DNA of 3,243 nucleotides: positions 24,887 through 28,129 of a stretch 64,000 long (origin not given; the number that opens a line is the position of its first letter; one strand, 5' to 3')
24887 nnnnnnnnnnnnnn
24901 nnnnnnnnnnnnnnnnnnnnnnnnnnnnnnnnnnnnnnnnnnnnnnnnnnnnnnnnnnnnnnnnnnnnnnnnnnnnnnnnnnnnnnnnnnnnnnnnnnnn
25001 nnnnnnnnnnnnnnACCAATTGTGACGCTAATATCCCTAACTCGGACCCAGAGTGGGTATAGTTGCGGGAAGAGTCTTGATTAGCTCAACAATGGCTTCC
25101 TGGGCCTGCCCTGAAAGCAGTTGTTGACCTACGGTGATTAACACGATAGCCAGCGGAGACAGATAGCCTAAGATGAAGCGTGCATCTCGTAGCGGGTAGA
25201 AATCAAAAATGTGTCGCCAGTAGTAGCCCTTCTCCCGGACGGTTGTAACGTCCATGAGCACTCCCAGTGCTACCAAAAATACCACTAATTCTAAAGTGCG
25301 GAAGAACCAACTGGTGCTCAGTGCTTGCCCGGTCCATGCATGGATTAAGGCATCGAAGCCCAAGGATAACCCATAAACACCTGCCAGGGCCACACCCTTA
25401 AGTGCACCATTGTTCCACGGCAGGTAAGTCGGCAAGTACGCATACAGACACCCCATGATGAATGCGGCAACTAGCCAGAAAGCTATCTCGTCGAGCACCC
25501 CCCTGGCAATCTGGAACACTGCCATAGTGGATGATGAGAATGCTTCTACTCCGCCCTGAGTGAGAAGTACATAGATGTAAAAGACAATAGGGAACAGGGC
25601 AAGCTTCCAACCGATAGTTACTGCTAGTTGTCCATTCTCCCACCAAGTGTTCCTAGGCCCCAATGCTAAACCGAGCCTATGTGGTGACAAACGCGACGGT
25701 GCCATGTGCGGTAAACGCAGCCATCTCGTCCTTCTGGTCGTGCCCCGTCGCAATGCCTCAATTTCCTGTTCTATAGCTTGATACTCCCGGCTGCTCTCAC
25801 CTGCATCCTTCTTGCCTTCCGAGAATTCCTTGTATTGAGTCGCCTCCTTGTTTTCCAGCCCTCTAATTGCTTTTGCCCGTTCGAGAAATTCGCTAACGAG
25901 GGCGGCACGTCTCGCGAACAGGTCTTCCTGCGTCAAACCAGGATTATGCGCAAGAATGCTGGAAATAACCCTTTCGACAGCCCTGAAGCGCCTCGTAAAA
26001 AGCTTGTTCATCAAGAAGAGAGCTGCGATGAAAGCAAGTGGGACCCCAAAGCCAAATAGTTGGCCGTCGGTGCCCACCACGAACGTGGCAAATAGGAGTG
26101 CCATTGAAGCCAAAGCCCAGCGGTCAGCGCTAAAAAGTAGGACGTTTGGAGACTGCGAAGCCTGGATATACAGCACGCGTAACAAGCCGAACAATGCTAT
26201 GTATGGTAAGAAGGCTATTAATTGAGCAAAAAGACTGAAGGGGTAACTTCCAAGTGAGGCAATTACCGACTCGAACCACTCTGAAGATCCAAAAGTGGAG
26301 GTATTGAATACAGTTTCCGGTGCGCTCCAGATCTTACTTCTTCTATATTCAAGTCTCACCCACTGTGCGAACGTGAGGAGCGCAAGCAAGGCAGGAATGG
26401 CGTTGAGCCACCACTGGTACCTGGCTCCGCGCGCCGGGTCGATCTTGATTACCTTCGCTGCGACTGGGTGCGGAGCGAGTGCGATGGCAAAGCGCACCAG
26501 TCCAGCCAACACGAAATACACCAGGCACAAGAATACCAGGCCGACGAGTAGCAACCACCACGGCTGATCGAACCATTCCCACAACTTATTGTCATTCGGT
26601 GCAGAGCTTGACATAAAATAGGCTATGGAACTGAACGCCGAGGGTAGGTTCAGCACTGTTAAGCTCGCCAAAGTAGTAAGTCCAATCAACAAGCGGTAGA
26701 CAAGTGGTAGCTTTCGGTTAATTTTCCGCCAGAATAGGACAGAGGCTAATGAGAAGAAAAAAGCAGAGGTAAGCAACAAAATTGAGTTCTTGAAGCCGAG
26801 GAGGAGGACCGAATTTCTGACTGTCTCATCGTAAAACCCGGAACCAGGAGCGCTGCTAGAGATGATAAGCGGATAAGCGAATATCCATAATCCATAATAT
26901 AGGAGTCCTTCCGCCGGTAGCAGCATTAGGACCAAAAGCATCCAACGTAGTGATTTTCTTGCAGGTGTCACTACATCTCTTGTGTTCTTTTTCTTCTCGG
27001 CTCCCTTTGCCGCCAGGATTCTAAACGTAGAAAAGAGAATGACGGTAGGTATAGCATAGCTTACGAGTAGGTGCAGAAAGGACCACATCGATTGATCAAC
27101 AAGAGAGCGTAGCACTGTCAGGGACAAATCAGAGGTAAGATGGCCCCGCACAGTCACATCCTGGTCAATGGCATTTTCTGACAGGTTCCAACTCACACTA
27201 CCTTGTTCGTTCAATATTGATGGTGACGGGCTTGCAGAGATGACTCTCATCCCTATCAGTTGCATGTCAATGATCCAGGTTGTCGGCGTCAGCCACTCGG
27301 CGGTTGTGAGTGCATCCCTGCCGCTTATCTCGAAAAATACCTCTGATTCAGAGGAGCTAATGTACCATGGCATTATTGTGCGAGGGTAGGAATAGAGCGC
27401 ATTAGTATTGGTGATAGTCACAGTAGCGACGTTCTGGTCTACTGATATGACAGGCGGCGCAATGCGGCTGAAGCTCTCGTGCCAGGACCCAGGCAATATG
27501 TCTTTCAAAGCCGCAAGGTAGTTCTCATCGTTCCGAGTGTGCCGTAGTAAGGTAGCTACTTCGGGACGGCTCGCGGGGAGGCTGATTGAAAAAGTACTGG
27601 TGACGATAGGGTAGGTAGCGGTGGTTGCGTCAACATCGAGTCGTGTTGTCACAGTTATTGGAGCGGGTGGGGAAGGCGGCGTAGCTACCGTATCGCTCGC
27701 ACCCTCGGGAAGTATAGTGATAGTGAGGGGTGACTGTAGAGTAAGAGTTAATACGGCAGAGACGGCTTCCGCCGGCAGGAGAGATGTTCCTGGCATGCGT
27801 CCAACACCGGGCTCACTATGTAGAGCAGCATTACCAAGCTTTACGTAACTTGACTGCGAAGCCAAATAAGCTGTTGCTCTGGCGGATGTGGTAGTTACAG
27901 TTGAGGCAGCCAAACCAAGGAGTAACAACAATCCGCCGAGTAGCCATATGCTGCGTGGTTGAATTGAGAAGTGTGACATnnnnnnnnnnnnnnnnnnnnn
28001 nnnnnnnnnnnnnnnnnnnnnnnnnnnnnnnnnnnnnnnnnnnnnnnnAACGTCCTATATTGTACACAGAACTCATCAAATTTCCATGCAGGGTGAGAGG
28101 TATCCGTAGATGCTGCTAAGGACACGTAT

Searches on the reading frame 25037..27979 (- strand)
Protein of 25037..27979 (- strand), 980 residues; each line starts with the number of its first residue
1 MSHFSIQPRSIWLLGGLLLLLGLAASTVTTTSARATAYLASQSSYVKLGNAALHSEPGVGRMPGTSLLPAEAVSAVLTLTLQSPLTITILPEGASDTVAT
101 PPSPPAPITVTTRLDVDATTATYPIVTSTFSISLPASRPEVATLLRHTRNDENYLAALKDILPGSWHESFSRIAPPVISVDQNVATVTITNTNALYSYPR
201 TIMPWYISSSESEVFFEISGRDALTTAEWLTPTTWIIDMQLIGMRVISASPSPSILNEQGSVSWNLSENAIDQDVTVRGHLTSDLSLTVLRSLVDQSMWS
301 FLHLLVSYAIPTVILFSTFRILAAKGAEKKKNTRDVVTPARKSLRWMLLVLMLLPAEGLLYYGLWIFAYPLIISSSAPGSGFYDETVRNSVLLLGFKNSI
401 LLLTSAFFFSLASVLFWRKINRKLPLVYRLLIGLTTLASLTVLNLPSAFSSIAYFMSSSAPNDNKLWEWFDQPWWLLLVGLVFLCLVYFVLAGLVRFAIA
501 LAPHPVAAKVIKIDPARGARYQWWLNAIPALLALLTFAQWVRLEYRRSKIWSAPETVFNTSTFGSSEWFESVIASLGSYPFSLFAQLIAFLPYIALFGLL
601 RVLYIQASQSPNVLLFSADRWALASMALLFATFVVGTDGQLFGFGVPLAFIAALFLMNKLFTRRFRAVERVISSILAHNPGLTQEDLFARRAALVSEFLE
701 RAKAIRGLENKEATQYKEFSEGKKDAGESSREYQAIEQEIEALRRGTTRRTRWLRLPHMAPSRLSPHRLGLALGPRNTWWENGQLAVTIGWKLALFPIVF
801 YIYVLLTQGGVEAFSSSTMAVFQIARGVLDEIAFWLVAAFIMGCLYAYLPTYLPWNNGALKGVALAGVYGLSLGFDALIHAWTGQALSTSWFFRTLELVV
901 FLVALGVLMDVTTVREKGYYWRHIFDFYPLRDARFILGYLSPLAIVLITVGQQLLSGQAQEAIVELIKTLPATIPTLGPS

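Call 5: search_protein_families(library=pfam, proteins=[window:25037-27979:-], max_evalue=0.1)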
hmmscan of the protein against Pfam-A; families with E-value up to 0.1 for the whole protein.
window:25037-27979:- (980 aa): 1 family
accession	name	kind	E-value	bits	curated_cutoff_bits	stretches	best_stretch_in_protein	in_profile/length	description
PF19683.4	DUF6185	-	4.3e-36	124.9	25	1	109-955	14-818/825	Family of unknown function (DUF6185)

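Call 6: search_protein_families(library=ncbifam, proteins=[window:25037-27979:-], max_evalue=0.1)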
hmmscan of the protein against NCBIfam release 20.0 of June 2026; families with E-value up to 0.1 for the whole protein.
window:25037-27979:- (980 aa): 0 families

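Call 7: search_protein_families(library=padloc, proteins=[window:25037-27979:-], max_evalue=0.1)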
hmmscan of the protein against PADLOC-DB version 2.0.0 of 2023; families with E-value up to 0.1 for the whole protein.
window:25037-27979:- (980 aa): 0 families

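Call 8: search_solved_structures(query=window:25037-27979:-, max_evalue=10)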
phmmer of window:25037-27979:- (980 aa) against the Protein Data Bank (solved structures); distinct sequences matched with E-value up to 10: 7.
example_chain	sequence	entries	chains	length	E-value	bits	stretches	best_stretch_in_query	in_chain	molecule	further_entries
6npp_B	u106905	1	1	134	1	10.6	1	27-112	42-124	EBNA1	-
6npi_A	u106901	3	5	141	1.2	10.4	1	27-112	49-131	Epstein-Barr nuclear antigen 1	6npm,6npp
1vhi_A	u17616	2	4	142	1.2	10.4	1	27-112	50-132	EPSTEIN BARR VIRUS NUCLEAR ANTIGEN-1 | Epstein-Barr nuclear antigen 1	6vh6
5wmf_A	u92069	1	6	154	1.2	10.3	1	27-112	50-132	Epstein-Barr nuclear antigen 1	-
1b3t_A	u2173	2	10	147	1.3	10.2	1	27-112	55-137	PROTEIN (NUCLEAR PROTEIN EBNA1) | Epstein-Barr nuclear antigen 1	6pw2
8dlf_A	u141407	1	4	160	1.4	10.2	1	27-112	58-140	Epstein-Barr nuclear antigen 1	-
9asx_C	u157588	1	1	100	2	9.6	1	650-714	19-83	Extracellular Adherence Protein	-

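Call 10: find_homologous_proteins(query=window:25037-27979:-)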
Query window:25037-27979:- (980 aa): 1 proteins with E <= 0.001 among 8000 candidates.
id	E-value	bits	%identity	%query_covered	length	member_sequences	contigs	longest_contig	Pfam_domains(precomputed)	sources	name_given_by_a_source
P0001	0.0e+0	2162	100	100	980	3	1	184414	PF19683.5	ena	-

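Call 13: find_encoding_contigs(protein=P0001, flank=10000, max_places=3)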
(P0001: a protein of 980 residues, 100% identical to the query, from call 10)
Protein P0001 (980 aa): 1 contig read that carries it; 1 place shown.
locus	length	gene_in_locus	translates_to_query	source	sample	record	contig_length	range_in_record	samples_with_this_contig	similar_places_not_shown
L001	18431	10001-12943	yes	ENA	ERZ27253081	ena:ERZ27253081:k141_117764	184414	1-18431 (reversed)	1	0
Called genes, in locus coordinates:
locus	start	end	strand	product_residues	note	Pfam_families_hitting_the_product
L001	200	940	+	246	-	PF00265:TK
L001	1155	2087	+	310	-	PF07934:OGG_N, PF00730:HhH-GPD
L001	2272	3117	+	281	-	-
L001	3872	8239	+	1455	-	PF07619:DUF1581 (faint), PF00754:F5_F8_type_C (faint), PF22633:F5_F8_type_C_2 (faint)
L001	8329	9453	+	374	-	-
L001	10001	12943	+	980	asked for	PF19683:DUF6185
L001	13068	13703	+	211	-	PF00581:Rhodanese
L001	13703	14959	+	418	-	PF05167:DUF711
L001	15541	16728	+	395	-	PF00005:ABC_tran, PF13304:AAA_21 (faint), PF08352:oligo_HPY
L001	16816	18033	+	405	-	PF00005:ABC_tran, PF08352:oligo_HPY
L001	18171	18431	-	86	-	?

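Call 26: search_protein_representatives(protein=window:25037-27979:-)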
Query: 980 residues. Proteins with E-value up to 0.001 (for the whole library): 337; up to 1e-10: 236; up to 1e-30: 69. The best 150 are listed.
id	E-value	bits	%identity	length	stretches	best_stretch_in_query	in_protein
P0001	0.0e+00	2162.3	100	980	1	1-980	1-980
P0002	1.9e-112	393.6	36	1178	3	760-976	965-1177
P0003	2.5e-109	383.3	35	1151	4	744-975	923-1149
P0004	1.1e-104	368.0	33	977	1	104-977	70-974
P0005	2.3e-101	357.0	35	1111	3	750-976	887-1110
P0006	6.2e-91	322.5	35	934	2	512-975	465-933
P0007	4.6e-81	289.8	39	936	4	762-976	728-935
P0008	1.2e-80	288.4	33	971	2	760-976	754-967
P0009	1.1e-76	275.3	41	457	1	566-975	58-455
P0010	3.2e-75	270.4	37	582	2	760-978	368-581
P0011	4.1e-75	270.1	33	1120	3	760-976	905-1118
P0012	9.9e-73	262.2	30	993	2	757-977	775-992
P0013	4.5e-68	246.8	32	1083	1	205-977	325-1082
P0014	6.6e-64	233.0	37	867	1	534-976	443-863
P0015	3.1e-61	224.2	30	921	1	91-979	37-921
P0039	1.2e-42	162.6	38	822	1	569-975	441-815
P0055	1.1e-34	136.3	32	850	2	581-969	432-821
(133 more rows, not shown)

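Call 29: find_homologous_proteins(query=A1, max_evalue=0.00001)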
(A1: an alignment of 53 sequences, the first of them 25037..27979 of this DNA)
Query A1 (53 sequences) (980 aa, profile of the alignment): 1 proteins with E <= 0.00001 among 8000 candidates.
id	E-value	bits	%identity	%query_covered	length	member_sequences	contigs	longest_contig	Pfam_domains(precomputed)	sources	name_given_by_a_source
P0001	2.7e-236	805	100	100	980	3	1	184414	PF19683.5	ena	-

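Call 32: find_encoding_contigs(protein=P0004, flank=10000, max_places=3)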
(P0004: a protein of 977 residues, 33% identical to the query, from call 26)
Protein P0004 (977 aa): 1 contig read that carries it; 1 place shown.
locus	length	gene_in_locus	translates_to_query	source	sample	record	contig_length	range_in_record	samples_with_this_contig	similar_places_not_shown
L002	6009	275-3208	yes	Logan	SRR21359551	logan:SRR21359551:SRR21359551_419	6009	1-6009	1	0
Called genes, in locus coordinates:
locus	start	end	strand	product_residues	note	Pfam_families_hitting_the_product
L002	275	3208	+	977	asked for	PF19683:DUF6185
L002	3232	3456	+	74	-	-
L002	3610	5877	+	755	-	PF12768:Rax2 (faint)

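Call 33: find_encoding_contigs(protein=P0002, flank=10000, max_places=3)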
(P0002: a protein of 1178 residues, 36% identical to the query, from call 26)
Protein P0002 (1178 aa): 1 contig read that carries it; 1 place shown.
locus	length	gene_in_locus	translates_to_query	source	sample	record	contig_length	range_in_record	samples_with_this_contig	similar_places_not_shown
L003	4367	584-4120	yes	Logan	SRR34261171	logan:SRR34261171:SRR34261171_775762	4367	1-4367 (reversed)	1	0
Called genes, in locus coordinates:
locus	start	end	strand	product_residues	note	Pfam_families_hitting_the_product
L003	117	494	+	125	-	PF11535:Calci_bind_CcbP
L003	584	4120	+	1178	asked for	PF19683:DUF6185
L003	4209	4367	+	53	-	?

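Call 45: find_encoding_contigs(protein=P0005, flank=10000, max_places=3)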
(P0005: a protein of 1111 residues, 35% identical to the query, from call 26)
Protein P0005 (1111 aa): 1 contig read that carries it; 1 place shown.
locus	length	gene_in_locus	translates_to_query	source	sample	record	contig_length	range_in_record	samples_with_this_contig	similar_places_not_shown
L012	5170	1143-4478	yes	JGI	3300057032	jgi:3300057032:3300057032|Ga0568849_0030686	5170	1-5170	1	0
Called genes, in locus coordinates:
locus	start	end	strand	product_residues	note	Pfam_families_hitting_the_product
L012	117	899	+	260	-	-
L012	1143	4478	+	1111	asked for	PF19683:DUF6185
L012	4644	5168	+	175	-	?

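Call 46: find_encoding_contigs(protein=P0008, flank=10000, max_places=3)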
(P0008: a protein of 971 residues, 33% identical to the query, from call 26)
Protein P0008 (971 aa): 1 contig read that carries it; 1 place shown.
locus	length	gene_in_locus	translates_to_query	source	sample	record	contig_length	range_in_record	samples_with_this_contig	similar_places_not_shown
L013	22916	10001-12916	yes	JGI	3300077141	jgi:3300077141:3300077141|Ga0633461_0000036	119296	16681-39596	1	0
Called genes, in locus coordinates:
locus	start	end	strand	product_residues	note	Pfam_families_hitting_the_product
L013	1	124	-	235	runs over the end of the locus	PF02811:PHP, PF13263:PHP_C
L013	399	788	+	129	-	-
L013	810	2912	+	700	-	PF04185:Phosphoesterase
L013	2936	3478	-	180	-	-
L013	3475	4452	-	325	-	PF13673:Acetyltransf_10 (faint), PF13508:Acetyltransf_7 (weak), PF00583:Acetyltransf_1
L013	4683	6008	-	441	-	PF04389:Peptidase_M28 (weak), PF01546:Peptidase_M20, PF07687:M20_dimer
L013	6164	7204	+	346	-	PF01266:DAO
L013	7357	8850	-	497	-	PF00370:FGGY_N, PF02782:FGGY_C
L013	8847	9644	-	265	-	PF00561:Abhydrolase_1, PF12146:Hydrolase_4, PF12697:Abhydrolase_6, PF06821:Ser_hydrolase (faint)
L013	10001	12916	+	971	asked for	PF19683:DUF6185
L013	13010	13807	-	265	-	PF00149:Metallophos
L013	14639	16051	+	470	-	PF03951:Gln-synt_N, PF00120:Gln-synt_C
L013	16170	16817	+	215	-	PF05685:Uma2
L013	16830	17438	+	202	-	PF03473:MOSC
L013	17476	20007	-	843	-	PF17164:DUF5122 (faint), PF12768:Rax2 (weak)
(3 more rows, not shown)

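Call 47: find_encoding_contigs(protein=P0012, flank=10000, max_places=3)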
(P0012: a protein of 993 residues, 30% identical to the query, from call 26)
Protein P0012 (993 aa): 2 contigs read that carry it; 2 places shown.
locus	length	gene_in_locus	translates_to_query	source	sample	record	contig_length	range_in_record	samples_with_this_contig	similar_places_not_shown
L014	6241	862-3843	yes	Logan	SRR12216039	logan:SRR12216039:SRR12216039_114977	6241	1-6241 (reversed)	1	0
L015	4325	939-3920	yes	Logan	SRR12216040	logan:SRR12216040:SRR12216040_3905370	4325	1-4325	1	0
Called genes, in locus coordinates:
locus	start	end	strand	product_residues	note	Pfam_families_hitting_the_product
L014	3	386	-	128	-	?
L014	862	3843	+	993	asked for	PF19683:DUF6185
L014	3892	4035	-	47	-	-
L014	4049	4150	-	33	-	-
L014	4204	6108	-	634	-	-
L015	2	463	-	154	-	?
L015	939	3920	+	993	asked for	PF19683:DUF6185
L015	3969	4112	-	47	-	-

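Call 48: predict_structure(alignment_id=A1)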
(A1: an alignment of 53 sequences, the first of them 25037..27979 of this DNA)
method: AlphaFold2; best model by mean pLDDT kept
length: 980 residues; sequences in the alignment: 53
mean_pLDDT: 81.8   pTM: 0.83
mean pLDDT of the five models: 81.8, 79.2, 79.1, 77.4, 77.5
residues with pLDDT >= 90: 470; 70-90: 301; 50-70: 123; < 50: 86
segments of 3 or more residues with pLDDT < 50: 1-8, 41-101, 550-560, 562-564
pLDDT, mean of each block of 10 residues (from residue 1): 42 69 80 60 40 36 35 36 36 40 72 92 87 92 88 84 70 79 92 81 87 88 59 89 94 92 87 89 72 68 88 96 77 77 95 92 85 73 72 88 94 93 94 96 86 67 65 85 95 95 88 77 93 95 76 45 60 83 92 97 94 88 96 94 89 96 89 92 90 90 93 95 95 95 89 81 79 93 98 96 88 85 94 98 94 80 96 95 85 92 97 95 85 64 72 70 74 62
secondary structure, 60 per line:
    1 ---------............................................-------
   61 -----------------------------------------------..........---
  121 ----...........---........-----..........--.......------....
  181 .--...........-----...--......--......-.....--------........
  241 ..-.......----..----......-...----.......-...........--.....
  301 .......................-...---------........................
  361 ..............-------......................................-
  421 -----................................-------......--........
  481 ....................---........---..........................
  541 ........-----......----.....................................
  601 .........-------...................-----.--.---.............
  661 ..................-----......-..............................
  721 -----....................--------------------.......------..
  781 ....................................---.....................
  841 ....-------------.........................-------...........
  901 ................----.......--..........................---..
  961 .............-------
elements in order (helices of 4 or more, strands of 3 or more residues): H10-53 E108-117 E125-135 H139-146 H152-161 H164-170 E177-181 E184-194 E200-202 E205-210 E213-218 H220-224 E233-242 E244-250 E261-266 E275-281 H283-293 H296-323 H337-374 H382-419 H426-457 H465-470 H473-500 H504-511 H515-548 H554-559 H564-609 H617-635 H648-678 H684-689 H691-720 H726-745 H766-772 H779-816 H820-844 H858-882 H890-916 H921-927 H930-955 H959-973

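Call 52: search_solved_structures(query=A1, max_evalue=10)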
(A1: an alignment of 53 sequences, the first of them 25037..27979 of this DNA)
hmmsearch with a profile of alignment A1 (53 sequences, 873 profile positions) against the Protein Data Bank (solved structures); distinct sequences matched with E-value up to 10: 72 (the best 60 are shown).
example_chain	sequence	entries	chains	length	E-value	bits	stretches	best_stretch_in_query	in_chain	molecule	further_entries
8qag_A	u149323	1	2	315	1.4e-05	26.8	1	341-496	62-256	sc-CC-6-95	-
2bs4_C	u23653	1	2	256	1.5e-05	26.7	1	317-444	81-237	QUINOL-FUMARATE REDUCTASE DIHEME CYTOCHROME B SUBUNIT C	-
8xyd_A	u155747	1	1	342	0.005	18.3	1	314-466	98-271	Platelet-activating factor receptor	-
11kc_A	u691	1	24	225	0.0052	18.2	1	270-388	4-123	Designed nanoparticle O43-TM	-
6b85_J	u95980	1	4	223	0.0053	18.2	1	270-388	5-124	TMHC4_R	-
6b87_A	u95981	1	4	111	0.0088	17.5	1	417-496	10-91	TMHC2_E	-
24vc_C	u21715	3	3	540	0.016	16.6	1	242-402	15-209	Lysosomal cobalamin transport escort protein LMBD1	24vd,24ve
4w6v_A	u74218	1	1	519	0.021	16.3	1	226-441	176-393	Di-/tripeptide transporter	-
7q0l_A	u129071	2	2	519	0.021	16.3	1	226-442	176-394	Peptide transporter YePEPT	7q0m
3jbr_E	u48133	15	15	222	0.05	15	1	308-416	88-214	Voltage-dependent calcium channel gamma-1 subunit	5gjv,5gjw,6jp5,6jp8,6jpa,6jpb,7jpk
7xk8_R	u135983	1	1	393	0.15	13.4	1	237-349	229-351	Neuromedin-U receptor 2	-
2dq3_A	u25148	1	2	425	0.16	13.3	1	555-662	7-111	Seryl-tRNA synthetase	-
8k12_A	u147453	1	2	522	0.21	12.9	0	285-375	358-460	SID1 transmembrane family member 2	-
8fed_K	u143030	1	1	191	0.34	12.2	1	284-417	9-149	Transmembrane protein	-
5azb_A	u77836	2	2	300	0.36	12.2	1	242-332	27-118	Prolipoprotein diacylglyceryl transferase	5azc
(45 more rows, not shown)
